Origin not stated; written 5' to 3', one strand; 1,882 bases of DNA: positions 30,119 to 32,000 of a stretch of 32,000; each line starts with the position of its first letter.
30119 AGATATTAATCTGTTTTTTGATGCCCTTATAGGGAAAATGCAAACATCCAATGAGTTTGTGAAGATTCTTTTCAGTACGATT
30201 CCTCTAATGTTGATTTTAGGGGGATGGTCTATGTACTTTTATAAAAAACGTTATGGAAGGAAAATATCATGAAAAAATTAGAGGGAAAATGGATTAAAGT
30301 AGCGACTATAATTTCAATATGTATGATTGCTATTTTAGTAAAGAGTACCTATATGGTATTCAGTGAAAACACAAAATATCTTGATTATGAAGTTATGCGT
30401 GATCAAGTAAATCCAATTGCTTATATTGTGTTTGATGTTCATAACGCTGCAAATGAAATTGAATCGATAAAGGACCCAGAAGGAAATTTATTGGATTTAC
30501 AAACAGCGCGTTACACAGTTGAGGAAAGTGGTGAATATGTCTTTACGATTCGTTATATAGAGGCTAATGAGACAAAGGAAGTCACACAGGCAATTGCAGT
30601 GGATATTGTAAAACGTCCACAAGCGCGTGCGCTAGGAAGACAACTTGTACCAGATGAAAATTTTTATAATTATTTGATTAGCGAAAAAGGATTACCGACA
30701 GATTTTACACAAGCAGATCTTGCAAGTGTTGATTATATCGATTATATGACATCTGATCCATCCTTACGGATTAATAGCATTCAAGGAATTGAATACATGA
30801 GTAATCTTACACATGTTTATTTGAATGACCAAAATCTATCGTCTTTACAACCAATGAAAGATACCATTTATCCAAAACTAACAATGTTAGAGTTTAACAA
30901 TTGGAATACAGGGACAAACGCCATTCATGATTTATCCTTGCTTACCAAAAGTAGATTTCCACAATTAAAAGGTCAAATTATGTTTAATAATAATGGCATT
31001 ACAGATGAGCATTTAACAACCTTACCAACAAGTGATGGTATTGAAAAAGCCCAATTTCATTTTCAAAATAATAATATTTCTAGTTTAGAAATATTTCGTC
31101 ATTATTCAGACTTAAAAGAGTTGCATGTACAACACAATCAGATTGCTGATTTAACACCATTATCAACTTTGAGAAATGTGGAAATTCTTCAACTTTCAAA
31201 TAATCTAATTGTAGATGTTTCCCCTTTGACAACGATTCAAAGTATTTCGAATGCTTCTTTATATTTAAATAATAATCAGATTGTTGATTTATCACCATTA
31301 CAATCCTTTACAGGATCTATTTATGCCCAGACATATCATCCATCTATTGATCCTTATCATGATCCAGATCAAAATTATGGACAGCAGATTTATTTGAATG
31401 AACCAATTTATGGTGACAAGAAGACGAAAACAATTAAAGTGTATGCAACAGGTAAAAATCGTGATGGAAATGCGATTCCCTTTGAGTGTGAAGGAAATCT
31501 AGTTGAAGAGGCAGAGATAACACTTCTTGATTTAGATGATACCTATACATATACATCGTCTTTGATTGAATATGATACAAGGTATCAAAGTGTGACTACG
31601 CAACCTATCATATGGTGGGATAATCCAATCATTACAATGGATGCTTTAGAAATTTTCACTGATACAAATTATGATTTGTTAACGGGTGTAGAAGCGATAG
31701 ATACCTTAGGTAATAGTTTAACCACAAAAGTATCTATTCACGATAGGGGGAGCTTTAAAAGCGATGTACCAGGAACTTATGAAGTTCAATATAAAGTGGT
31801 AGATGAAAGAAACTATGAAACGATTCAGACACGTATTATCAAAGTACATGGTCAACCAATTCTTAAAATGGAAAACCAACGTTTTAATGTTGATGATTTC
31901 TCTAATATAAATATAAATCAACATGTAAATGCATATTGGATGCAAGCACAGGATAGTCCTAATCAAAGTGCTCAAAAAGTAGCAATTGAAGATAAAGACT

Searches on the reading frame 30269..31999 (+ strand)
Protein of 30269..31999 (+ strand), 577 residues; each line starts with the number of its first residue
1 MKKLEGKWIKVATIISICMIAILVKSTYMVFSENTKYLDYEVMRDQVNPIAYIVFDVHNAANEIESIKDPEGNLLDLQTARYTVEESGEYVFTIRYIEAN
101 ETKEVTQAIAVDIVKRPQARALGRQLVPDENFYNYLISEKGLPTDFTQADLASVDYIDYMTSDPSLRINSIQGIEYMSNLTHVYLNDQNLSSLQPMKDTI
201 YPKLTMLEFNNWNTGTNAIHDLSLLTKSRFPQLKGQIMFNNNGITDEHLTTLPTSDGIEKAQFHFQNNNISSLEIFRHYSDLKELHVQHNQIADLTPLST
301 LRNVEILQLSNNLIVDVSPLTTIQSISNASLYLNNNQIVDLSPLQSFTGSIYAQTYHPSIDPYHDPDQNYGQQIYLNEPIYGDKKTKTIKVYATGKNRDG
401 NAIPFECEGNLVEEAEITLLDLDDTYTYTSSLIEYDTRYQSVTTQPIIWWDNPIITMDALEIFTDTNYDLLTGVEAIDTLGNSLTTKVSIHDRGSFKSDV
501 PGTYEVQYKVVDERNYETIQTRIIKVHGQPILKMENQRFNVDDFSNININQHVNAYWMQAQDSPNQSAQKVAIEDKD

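Call 63: search_protein_families(library=pfam, proteins=[window:30269-31999:+], max_evalue=5)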
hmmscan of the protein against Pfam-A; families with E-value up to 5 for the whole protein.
window:30269-31999:+ (577 aa): 9 families
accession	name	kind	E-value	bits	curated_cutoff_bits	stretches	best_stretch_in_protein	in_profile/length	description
PF12799.13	LRR_4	-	3.4e-10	40.3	27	5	282-321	3-43/44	Leucine Rich repeats (2 copies)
PF16403.11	Bact_surface_Ig-like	-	6.1e-07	29.8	27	1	462-526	11-71/71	Bacterial surface protein, Ig-like domain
PF23952.1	LRR_EndoS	-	0.002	18.8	27.9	1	283-312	26-55/116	Endo-beta-N-acetylglucosaminidase EndoS LRR domain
PF13855.12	LRR_8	-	0.004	17.3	27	3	282-338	3-61/61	Leucine rich repeat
PF24048.1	LRR_NXF1-5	-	0.026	14.5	30.5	1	277-341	51-119/142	NXF1/2/3/5 leucine-rich repeat domain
PF07495.19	Y_Y_Y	-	0.028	14.7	26.6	1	79-109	29-58/65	Y_Y_Y domain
PF00386.27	C1q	-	0.052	14.2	23.7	1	493-538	36-79/127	C1q domain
PF14580.12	LRR_9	-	0.29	11.1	30.5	1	264-334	48-123/175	Leucine-rich repeat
PF00560.39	LRR_1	-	3.5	8.7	20.6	0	282-297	2-17/23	Leucine Rich Repeat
